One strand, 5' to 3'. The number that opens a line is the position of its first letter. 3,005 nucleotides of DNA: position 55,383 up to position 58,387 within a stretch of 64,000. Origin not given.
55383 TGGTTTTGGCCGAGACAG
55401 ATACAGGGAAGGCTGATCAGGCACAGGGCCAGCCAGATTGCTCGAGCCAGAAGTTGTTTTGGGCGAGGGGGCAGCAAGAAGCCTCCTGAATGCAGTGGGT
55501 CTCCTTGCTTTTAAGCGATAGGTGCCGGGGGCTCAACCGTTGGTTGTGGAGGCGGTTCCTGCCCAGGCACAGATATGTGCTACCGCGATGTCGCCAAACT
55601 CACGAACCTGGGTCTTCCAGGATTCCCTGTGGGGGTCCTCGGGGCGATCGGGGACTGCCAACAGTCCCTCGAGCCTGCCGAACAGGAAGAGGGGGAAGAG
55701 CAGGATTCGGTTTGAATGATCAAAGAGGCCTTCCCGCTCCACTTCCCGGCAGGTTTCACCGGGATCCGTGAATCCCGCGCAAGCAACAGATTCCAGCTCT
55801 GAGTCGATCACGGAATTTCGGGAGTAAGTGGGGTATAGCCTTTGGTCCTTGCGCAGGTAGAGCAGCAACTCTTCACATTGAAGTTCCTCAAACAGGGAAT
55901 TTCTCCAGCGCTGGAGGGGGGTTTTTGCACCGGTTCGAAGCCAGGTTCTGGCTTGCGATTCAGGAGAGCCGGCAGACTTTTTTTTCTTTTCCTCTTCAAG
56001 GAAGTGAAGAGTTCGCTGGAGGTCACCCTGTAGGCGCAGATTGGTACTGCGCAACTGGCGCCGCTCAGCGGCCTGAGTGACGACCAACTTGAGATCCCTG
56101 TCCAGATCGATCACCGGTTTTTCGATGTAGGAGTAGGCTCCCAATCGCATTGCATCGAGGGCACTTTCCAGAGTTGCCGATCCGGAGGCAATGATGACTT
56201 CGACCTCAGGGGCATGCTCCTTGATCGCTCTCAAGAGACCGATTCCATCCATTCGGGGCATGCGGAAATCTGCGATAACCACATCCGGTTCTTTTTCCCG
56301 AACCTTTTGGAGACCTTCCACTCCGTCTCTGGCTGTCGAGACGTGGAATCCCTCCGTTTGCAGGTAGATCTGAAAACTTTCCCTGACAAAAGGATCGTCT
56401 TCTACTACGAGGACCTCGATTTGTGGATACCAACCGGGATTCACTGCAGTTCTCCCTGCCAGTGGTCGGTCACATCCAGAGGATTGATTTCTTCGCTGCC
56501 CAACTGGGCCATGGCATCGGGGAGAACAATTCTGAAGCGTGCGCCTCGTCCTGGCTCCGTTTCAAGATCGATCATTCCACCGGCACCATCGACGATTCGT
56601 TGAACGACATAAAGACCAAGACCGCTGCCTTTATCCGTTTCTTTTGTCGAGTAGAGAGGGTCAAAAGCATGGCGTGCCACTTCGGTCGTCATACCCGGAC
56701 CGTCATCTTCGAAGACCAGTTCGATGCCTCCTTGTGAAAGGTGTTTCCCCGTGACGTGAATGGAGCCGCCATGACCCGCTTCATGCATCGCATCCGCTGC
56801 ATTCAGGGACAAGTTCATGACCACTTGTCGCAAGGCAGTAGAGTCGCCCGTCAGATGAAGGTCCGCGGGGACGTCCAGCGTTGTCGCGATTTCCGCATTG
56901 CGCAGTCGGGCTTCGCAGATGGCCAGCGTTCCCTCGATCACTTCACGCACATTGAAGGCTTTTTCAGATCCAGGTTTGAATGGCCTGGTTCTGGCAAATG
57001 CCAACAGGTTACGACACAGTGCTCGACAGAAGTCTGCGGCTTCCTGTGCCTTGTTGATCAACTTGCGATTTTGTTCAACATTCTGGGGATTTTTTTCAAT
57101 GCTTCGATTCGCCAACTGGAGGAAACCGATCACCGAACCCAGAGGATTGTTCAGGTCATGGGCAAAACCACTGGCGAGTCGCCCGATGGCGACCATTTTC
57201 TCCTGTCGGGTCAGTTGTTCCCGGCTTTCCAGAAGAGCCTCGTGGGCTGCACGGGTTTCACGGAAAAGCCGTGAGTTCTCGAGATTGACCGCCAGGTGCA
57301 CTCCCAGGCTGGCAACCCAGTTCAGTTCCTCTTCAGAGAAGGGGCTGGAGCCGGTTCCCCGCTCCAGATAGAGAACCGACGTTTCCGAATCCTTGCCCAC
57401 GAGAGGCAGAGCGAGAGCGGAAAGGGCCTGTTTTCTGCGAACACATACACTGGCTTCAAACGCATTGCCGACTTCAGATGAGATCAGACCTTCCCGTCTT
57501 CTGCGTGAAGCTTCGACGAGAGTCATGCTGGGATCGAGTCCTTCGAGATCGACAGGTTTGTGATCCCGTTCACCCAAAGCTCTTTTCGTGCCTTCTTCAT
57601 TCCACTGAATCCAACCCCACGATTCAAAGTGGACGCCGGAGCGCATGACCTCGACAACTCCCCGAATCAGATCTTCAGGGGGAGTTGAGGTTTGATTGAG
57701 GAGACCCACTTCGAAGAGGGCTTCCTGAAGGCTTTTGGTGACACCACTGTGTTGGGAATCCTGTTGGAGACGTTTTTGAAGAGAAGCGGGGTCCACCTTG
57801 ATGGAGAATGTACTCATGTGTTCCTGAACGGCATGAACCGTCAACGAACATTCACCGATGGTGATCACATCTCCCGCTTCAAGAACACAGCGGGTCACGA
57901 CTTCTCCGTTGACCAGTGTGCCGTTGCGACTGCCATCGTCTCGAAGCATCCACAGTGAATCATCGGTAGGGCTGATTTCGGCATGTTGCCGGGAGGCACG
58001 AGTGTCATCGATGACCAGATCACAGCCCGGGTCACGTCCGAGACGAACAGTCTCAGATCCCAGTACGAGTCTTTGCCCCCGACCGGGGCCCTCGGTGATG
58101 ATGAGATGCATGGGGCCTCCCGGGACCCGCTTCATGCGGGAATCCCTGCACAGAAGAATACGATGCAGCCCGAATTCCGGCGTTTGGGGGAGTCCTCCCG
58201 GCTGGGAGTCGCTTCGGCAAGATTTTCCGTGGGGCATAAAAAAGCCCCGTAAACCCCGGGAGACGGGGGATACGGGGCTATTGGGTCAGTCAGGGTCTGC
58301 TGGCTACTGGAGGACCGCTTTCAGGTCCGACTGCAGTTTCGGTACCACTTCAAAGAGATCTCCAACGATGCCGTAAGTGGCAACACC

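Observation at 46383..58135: Tightly packed co-directional cluster: FHA-GAF kinase, non-DNA-binding response regulator, 1636-aa propeller/TPR/CBM9-like protein, aromatic-Pro-repeat lipoprotein, and MlaE/F/D without MlaA/B/C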

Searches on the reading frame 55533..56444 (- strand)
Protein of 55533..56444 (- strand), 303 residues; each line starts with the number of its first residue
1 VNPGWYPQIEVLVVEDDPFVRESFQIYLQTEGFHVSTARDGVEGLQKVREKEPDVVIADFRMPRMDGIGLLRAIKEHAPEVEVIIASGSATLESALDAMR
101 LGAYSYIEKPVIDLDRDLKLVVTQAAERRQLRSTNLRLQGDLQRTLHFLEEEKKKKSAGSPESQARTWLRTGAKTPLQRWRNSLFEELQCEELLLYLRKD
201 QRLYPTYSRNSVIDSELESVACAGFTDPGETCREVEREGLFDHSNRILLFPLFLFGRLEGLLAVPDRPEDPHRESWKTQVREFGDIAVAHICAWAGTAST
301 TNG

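Call 4: search_protein_families(library=pfam, proteins=[window:55533-56444:-], max_evalue=0.01)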
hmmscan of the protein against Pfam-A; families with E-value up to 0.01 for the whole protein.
window:55533-56444:- (303 aa): 2 families
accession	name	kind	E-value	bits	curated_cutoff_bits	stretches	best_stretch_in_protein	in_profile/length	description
PF00072.30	Response_reg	-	5.5e-28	97.8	30.2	1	11-111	1-101/111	Response regulator receiver domain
PF23198.2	PDE8A_N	-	0.005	17.2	29.6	1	12-86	14-90/147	PDE8A-like, N-terminal domain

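Call 5: search_protein_families(library=ncbifam, proteins=[window:55533-56444:-], max_evalue=0.01)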
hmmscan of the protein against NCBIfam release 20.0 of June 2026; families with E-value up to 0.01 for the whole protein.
window:55533-56444:- (303 aa): 98 families (the best 25 are shown)
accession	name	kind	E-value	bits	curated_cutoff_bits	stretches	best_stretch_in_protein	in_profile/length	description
NF045505.1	RR_RssB_Pseudo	equivalog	3.4e-30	105.4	700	1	7-145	4-141/394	two-component system response regulator RssB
NF051870.1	NAssimRespRegNtrX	equivalog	5.8e-26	91.4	600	1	10-141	3-134/452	nitrogen assimilation response regulator NtrX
NF053512.1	nitric_RR_NosR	exception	7.4e-26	91.1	400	1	11-146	1-135/422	response regulator c-di-GMP phosphodiesterase, NosR family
NF008469.0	PRK11361.1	equivalog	2e-25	89.4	714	1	10-143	6-137/461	acetoacetate metabolism transcriptional regulator AtoC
TIGR01818.1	ntrC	equivalog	8.8e-24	84.1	558.6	1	11-132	1-121/463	nitrogen regulation protein NR(I)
NF006900.1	PRK09390.1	equivalog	1.3e-22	80.4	255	1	10-141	6-135/203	response regulator FixJ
NF041733.1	resp_reg_CseB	equivalog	5.3e-22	78.3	350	1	10-111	2-102/228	two-component system response regulator CseB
NF001965.0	PRK00742.1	subfamily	4e-21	75.6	293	1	8-143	3-142/357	chemotaxis-specific protein-glutamate methyltransferase CheB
NF007969.0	PRK10693.1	equivalog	5.6e-21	74.9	329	1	10-125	9-123/337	two-component system response regulator RssB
NF008176.1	PRK10923.1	equivalog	8.6e-20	70.8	620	1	11-130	6-127/469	nitrogen regulation protein NR(I)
NF011695.0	PRK15115.1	equivalog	4e-19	68.7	763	1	10-117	8-112/445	two-component system response regulator GlrR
NF007689.0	PRK10365.1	equivalog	1.3e-18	67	760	1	8-122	5-118/441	sigma-54-dependent response regulator transcription factor ZraR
NF009206.0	PRK12555.1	subfamily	7.8e-18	64.5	342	1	9-119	1-114/340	chemotaxis-specific protein-glutamate methyltransferase CheB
NF047793.1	ResRegPgtA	equivalog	3.5e-17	62.4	650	1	8-143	5-139/414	two-component system response regulator PgtA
NF041946.1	LuxO_transreg_Vib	equivalog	4.5e-17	62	800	1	14-132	2-118/463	quorum-sensing sigma-54 dependent transcriptional regulator LuxO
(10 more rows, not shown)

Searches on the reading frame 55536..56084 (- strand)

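Call 57: search_protein_families(library=pfam, proteins=[window:55536-56084:-], max_evalue=10)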
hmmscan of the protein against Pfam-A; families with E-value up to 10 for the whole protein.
window:55536-56084:- (183 aa): 1 family
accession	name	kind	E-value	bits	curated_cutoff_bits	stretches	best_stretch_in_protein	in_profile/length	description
PF17059.10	MGTL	-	0.011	15.9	25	1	55-65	6-16/17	MgtA leader peptide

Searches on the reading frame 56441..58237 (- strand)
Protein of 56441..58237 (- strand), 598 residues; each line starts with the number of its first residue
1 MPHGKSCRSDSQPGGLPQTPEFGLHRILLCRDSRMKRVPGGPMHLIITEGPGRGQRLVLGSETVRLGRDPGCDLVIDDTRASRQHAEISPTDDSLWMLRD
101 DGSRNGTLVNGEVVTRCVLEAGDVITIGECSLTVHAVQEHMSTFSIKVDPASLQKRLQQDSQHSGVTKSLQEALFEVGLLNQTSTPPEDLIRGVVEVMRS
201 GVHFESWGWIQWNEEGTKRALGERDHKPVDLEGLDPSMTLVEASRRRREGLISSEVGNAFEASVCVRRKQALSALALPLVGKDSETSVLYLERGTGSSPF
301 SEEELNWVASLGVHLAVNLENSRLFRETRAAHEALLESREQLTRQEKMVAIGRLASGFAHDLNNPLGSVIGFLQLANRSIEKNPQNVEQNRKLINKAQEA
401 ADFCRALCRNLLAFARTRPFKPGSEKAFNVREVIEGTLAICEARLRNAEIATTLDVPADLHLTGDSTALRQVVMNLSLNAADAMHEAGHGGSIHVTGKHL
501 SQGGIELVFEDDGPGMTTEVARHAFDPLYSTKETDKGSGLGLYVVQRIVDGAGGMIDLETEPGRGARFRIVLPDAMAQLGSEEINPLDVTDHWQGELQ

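Call 4: search_protein_families(library=pfam, proteins=[window:56441-58237:-], max_evalue=0.01)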
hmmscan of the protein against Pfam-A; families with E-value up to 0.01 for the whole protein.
window:56441-58237:- (598 aa): 6 families
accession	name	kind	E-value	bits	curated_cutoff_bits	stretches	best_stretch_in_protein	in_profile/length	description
PF02518.31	HATPase_c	-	2.8e-23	82.9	26.4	1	464-574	1-109/111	Histidine kinase-, DNA gyrase B-, and HSP90-like ATPase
PF00498.31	FHA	-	2.3e-18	66.8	20.7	1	64-128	1-67/67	FHA domain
PF16697.10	Yop-YscD_cpl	-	2.4e-17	63.4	33.2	1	48-135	3-91/94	Inner membrane component of T3SS, cytoplasmic domain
PF00512.31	HisKA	-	2.2e-09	37.7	26.9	1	352-417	3-63/66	His Kinase A (phospho-acceptor) domain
PF13581.12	HATPase_c_2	-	0.00079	19.9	27.4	1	476-550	39-110/127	Histidine kinase-like ATPase domain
PF13185.12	GAF_2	-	0.0051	17.5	28.6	0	185-320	2-136/136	GAF domain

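Call 5: search_protein_families(library=ncbifam, proteins=[window:56441-58237:-], max_evalue=0.01)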
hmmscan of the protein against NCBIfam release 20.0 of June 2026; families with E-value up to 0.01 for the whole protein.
window:56441-58237:- (598 aa): 88 families (the best 25 are shown)
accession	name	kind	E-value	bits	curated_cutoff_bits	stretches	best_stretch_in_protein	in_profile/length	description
NF010411.0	PRK13837.1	equivalog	2.8e-40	138.1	647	1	240-578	346-679/828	two-component system VirA-like sensor kinase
NF008468.0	PRK11360.1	equivalog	6.6e-40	137.1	646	1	337-574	382-608/616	two-component system sensor histidine kinase AtoS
NF052573.1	HisKinEspAMyxo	equivalog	6.9e-39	133.5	1400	2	341-576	374-613/755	serine histidine kinase EspA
NF007688.0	PRK10364.1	equivalog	1.5e-36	126.2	479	1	330-578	219-455/460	two-component system sensor histidine kinase ZraS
NF052574.1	HisKinEspCMyxo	equivalog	2.9e-36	125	1200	1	338-582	404-645/785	serine histidine kinase EspC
NF046020.1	HisKinCckABruc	equivalog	6.7e-35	120.2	1000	1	340-579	469-712/868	cell cycle histidine kinase CckA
NF046026.1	HisKinCckACaul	equivalog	5.1e-33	114.1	1000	1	340-579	291-537/678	cell cycle histidine kinase CckA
NF010076.0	PRK13557.1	subfamily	1.4e-30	106.3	631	1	339-583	151-403/540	histidine kinase famiy protein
NF047466.1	hybrid_RR_LvrB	exception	1.2e-27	97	500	1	330-573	131-375/377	hybrid histidine kinase/response regulator LvrB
NF040750.1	tetrathio_HK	equivalog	3.9e-27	95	750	1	321-561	308-541/555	tetrathionate respiration histidine kinase TtrS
NF041777.1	sens_FixL_Rhizob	equivalog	2.2e-25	89.3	850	1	332-576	243-483/485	sensor protein FixL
NF038348.1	T2SS_HK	subfamily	2.9e-25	88.7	450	2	392-573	399-572/574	histidine kinase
NF053867.1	SprKinKinDBac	equivalog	5e-24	84.6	775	1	345-574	280-497/500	sporulation kinase KinD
NF006800.0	PRK09303.1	equivalog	1.1e-22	80.5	342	1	327-573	127-376/383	histidine kinase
TIGR02916.1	PEP_his_kin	equivalog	1.1e-21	77.1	300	1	318-573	439-679/679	XrtA/PEP-CTERM system histidine kinase PrsK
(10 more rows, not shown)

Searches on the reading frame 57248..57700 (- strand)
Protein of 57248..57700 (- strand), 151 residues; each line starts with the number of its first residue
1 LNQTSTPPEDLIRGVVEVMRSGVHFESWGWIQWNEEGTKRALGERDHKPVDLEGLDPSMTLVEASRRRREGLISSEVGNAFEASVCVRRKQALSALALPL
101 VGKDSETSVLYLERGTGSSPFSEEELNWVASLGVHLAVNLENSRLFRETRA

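Call 57: search_protein_families(library=pfam, proteins=[window:57248-57700:-], max_evalue=10)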
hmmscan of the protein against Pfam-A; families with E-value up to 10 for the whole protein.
window:57248-57700:- (151 aa): 3 families
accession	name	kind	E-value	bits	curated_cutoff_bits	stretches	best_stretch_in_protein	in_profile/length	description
PF13185.12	GAF_2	-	0.00069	20.3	28.6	1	6-141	2-136/136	GAF domain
PF13492.12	GAF_3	-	0.016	16.1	27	1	90-142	78-129/129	GAF domain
PF01590.32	GAF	-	0.047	14.7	22.4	1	64-139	57-132/133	GAF domain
